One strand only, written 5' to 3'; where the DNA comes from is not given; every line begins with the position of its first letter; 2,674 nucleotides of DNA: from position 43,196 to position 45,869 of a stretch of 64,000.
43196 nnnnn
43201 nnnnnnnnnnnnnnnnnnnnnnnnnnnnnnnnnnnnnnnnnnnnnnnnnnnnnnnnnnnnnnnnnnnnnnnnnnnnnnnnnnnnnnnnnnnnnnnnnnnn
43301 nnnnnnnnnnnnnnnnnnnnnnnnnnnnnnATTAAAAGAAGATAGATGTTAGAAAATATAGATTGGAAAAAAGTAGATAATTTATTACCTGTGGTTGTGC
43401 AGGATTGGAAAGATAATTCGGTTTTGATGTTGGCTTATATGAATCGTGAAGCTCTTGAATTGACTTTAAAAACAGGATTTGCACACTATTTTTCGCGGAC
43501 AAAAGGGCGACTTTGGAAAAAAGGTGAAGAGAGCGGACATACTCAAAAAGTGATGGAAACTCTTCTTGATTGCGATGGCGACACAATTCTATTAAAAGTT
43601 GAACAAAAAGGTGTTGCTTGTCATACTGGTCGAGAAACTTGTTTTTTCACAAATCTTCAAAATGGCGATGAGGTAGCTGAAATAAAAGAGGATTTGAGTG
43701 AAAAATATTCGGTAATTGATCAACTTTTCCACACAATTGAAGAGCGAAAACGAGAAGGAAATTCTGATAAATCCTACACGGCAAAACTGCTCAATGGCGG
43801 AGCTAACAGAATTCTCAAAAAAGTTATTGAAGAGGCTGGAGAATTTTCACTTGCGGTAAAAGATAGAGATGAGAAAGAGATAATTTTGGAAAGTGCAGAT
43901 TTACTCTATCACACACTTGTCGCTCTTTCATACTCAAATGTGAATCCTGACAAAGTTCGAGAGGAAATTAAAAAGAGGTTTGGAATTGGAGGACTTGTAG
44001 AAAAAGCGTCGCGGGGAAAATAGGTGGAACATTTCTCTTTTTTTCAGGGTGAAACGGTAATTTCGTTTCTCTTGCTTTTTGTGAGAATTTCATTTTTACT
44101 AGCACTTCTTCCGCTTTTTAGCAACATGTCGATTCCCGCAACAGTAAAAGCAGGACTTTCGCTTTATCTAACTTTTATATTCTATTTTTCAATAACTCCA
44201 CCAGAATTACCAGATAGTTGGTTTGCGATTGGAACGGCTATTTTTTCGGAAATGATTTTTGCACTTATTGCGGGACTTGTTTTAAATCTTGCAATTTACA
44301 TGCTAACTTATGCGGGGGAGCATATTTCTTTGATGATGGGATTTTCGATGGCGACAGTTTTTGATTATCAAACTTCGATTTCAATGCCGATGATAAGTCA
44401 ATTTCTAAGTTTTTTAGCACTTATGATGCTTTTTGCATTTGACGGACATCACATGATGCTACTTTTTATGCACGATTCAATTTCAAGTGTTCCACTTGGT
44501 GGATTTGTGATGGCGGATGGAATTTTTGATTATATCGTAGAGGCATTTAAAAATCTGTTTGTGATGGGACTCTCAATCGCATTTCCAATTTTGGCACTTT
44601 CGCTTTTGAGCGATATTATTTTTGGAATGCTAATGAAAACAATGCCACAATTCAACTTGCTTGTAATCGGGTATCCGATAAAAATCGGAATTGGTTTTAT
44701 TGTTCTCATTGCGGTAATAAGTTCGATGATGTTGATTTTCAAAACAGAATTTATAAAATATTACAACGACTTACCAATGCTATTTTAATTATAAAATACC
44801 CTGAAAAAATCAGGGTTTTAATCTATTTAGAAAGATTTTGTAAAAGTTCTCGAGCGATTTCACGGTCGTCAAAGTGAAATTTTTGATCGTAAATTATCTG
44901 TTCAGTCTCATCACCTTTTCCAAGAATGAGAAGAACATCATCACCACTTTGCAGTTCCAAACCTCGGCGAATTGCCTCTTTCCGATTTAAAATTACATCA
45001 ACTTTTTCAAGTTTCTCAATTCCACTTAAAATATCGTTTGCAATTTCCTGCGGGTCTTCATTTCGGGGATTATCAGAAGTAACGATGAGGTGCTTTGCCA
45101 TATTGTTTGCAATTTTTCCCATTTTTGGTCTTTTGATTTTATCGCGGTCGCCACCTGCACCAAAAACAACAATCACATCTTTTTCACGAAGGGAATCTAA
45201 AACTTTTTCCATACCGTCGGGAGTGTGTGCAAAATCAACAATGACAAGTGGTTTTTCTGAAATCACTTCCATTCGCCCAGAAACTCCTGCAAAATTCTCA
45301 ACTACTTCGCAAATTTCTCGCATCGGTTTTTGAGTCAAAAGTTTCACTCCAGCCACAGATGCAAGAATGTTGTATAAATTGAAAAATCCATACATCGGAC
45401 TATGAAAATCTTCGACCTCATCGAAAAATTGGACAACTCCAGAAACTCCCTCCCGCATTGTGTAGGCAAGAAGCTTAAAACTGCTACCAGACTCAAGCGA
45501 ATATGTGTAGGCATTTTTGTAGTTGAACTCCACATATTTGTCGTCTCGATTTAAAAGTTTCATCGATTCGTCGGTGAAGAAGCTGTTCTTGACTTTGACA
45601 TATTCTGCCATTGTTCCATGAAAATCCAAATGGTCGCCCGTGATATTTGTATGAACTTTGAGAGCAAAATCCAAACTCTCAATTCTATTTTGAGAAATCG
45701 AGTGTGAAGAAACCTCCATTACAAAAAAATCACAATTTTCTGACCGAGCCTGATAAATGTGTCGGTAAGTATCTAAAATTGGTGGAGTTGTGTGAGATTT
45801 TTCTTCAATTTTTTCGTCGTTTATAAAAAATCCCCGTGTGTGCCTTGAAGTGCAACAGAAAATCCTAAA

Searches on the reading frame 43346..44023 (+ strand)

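Call 65: search_protein_families(library=pfam, proteins=[window:43346-44023:+], max_evalue=0.00001)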
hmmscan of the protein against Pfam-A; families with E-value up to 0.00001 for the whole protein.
window:43346-44023:+ (225 aa): 2 families
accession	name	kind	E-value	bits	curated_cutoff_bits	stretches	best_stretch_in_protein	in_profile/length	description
PF01502.23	PRA-CH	-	5.3e-35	119.5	27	1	28-101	1-74/74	Phosphoribosyl-AMP cyclohydrolase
PF01503.22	PRA-PH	-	1e-19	71.1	21.3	1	126-211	3-85/86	Phosphoribosyl-ATP pyrophosphohydrolase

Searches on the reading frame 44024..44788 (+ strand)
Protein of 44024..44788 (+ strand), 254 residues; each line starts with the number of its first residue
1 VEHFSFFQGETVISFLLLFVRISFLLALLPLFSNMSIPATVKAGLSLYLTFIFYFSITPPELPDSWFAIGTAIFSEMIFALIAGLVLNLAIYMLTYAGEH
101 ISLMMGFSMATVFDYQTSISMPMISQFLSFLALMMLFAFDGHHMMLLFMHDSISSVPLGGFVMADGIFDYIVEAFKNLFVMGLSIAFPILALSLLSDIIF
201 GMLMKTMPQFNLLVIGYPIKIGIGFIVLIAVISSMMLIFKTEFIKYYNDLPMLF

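Call 65: search_protein_families(library=pfam, proteins=[window:44024-44788:+], max_evalue=0.00001)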
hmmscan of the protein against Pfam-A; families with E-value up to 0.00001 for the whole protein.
window:44024-44788:+ (254 aa): 1 family
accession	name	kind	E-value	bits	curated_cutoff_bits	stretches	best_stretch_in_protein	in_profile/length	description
PF01311.25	Bac_export_1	-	7.1e-56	189.8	27.8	1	13-243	2-227/230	Bacterial export proteins, family 1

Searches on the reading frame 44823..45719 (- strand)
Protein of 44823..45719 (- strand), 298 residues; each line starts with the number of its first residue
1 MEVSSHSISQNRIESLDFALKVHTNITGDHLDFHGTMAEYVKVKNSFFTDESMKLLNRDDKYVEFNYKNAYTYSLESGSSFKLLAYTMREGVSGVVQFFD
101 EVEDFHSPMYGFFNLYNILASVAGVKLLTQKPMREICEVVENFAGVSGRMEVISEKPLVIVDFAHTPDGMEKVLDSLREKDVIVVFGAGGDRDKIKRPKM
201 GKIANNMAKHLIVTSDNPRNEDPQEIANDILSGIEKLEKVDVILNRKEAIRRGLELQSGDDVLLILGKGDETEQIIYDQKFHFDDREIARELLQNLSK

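Call 65: search_protein_families(library=pfam, proteins=[window:44823-45719:-], max_evalue=0.00001)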
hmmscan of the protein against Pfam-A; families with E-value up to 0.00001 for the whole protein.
window:44823-45719:- (298 aa): 2 families
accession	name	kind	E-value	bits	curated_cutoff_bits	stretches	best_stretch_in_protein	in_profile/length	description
PF02875.26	Mur_ligase_C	-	5.6e-32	111.7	28.4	1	148-269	1-127/127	Mur ligase, glutamate ligase domain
PF08245.18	Mur_ligase_M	-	2.6e-22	80.2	24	1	1-123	62-198/200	Mur ligase middle domain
